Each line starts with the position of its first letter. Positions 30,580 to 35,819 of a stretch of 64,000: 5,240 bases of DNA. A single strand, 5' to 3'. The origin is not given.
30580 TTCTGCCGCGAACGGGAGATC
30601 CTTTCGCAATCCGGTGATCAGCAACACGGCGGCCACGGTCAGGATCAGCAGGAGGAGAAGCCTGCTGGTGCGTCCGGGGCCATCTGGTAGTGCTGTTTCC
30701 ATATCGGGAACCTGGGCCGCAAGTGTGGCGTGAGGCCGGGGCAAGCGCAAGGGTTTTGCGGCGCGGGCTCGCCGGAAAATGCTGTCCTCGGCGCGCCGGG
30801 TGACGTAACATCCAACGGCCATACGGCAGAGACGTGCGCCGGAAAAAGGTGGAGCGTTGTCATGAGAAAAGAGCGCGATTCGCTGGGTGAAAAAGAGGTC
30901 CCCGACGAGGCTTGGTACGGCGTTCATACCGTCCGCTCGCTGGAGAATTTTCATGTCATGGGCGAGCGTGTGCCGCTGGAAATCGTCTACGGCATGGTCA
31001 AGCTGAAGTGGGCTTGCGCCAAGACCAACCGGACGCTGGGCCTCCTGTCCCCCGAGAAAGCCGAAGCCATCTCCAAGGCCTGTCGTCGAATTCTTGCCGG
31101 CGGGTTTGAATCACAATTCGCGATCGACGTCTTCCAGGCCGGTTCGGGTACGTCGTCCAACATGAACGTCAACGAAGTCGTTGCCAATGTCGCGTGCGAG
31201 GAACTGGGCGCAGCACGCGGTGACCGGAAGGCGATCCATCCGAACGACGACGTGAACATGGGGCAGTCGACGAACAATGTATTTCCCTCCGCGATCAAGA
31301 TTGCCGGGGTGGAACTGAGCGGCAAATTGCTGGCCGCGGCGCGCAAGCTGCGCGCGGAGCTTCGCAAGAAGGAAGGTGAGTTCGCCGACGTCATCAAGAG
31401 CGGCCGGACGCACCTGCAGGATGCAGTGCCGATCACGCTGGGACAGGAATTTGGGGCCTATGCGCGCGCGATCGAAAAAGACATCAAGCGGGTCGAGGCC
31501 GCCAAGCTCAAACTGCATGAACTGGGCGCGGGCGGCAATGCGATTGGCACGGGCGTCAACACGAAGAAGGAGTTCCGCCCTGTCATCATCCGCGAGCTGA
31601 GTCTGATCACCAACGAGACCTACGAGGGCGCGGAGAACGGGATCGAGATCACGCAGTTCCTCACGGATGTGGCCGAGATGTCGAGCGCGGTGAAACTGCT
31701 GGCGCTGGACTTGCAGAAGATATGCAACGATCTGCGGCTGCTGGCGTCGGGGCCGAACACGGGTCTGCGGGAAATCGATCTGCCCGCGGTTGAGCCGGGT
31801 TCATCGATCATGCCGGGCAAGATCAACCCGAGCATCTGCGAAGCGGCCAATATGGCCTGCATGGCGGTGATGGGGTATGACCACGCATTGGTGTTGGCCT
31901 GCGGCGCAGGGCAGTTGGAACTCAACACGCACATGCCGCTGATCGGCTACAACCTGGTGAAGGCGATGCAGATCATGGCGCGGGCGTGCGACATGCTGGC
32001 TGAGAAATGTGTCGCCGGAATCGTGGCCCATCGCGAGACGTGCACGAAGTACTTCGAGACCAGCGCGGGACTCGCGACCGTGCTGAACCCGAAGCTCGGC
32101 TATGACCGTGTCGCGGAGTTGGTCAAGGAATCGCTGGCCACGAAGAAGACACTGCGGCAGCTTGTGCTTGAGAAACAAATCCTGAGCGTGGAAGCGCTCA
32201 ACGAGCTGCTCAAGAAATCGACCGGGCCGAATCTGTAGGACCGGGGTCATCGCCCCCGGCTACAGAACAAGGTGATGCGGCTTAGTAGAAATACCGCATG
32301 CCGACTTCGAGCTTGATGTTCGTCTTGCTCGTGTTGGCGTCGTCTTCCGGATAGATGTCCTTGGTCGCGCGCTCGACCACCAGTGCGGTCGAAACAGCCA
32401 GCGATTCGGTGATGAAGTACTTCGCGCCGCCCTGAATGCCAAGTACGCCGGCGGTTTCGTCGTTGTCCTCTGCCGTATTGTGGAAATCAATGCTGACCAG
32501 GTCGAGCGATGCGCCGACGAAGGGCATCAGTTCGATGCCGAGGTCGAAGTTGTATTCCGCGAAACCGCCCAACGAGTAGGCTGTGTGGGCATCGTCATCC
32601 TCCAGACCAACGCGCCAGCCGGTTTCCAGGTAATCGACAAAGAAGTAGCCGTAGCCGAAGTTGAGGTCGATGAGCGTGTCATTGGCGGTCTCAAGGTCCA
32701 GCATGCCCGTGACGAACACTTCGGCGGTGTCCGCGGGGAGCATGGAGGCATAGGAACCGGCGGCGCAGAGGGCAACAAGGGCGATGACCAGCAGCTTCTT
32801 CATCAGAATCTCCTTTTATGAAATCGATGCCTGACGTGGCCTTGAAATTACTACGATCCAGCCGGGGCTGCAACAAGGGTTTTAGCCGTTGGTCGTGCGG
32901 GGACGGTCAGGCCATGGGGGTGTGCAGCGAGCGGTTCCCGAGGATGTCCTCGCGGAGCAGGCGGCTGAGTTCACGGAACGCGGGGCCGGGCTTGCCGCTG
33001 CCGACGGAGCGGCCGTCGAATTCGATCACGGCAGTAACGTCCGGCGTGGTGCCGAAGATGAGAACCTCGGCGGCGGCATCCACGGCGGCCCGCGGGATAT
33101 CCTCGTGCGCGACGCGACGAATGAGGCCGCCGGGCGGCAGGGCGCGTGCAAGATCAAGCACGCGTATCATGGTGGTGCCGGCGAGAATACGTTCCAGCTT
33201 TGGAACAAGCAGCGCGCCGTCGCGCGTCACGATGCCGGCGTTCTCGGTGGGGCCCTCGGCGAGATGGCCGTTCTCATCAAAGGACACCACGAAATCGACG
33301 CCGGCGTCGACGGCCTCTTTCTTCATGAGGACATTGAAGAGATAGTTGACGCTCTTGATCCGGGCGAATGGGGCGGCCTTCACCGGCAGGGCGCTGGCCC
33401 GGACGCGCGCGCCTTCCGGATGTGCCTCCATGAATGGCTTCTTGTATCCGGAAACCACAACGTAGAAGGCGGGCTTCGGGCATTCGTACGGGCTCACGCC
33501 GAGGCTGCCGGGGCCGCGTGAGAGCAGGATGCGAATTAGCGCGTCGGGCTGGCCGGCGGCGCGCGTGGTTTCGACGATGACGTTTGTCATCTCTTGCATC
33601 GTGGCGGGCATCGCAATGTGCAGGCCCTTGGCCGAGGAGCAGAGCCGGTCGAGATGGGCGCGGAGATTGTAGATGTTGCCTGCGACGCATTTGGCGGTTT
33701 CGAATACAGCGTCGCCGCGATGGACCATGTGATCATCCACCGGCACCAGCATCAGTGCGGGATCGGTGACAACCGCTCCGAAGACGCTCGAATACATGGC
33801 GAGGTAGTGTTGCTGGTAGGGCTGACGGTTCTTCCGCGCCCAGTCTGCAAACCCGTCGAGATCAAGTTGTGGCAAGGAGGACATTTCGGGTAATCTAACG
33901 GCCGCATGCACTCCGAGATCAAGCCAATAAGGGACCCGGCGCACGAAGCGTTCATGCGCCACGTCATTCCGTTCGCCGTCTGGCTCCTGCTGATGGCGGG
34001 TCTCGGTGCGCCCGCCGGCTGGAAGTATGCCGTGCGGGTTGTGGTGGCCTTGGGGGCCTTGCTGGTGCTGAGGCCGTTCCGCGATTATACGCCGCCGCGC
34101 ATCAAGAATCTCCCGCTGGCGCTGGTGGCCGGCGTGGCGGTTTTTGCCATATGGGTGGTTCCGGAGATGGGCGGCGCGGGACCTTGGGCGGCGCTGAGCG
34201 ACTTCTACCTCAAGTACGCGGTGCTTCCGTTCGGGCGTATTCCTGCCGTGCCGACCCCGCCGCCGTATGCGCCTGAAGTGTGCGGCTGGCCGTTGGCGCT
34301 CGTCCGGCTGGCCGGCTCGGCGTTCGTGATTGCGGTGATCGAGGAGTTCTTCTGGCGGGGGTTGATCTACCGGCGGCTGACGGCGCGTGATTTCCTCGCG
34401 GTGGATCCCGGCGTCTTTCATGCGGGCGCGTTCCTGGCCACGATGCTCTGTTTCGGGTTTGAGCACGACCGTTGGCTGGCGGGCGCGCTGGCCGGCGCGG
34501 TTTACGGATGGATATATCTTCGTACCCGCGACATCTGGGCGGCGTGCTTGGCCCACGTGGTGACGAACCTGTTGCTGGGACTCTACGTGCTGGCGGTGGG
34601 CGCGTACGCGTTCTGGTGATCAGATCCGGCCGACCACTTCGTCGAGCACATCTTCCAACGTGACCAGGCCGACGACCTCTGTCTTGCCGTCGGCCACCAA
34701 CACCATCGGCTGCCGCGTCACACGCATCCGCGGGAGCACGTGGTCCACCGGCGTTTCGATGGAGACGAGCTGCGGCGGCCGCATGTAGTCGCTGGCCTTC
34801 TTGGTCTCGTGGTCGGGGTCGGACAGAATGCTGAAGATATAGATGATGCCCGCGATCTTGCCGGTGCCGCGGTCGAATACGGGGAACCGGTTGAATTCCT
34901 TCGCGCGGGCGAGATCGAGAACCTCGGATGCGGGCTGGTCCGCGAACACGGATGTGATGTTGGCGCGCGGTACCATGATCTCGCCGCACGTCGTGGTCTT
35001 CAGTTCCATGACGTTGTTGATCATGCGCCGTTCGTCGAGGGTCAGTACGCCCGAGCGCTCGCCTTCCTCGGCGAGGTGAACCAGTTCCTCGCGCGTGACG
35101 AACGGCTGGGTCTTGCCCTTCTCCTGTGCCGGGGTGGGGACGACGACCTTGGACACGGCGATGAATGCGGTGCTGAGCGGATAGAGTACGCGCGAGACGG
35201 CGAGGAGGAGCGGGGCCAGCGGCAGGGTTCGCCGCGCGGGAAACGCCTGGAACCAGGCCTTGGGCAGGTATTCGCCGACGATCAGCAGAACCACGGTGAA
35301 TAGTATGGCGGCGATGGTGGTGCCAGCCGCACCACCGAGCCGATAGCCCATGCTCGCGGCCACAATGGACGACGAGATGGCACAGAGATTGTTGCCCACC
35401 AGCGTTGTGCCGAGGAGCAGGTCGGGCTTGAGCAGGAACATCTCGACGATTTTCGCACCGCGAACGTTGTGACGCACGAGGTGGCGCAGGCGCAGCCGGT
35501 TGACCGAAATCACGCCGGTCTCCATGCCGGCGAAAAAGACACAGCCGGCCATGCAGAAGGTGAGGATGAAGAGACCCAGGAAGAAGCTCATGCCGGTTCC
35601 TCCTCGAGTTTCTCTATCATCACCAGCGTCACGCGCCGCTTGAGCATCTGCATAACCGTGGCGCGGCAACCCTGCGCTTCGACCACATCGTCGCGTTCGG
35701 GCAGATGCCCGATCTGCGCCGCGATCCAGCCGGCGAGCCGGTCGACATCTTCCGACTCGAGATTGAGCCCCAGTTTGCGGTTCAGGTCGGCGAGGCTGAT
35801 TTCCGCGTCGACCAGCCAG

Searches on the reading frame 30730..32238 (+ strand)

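Call 84: search_protein_families(library=pfam, proteins=[window:30730-32238:+], max_evalue=0.001)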
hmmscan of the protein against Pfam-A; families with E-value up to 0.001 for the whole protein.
window:30730-32238:+ (502 aa): 2 families
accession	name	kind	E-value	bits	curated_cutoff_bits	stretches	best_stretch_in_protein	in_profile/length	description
PF00206.25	Lyase_1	-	1.1e-84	285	27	1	53-382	1-312/312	Lyase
PF10415.14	FumaraseC_C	-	6.4e-14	52.6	32.5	1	448-495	1-48/54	Fumarase C C-terminus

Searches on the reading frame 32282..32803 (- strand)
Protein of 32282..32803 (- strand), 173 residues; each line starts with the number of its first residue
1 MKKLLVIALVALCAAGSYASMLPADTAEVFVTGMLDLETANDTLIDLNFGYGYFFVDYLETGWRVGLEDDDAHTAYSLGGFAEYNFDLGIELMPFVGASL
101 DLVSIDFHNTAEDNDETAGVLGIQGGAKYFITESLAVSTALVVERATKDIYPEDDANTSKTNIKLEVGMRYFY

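Call 10: search_protein_families(library=pfam, proteins=[window:32282-32803:-], max_evalue=0.001)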
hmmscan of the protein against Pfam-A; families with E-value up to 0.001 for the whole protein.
window:32282-32803:- (173 aa): 2 families
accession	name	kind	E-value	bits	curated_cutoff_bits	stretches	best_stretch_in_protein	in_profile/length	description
PF13505.12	OMP_b-brl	-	5.8e-07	30.3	28.7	1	7-170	3-174/175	Outer membrane protein beta-barrel domain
PF02462.21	Opacity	-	7.7e-05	23.2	21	1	72-171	26-124/126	Opacity family porin protein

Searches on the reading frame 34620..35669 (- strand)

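Call 10: search_protein_families(library=pfam, proteins=[window:34620-35669:-], max_evalue=0.001)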
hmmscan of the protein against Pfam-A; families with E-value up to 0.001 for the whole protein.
window:34620-35669:- (349 aa): 2 families
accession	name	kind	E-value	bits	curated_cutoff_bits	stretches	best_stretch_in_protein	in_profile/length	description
PF01595.25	CNNM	-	4e-39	134.6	28.4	1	35-212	2-180/181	Cyclin M transmembrane N-terminal domain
PF00571.33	CBS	-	1.9e-14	54.1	24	2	293-346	2-56/57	CBS domain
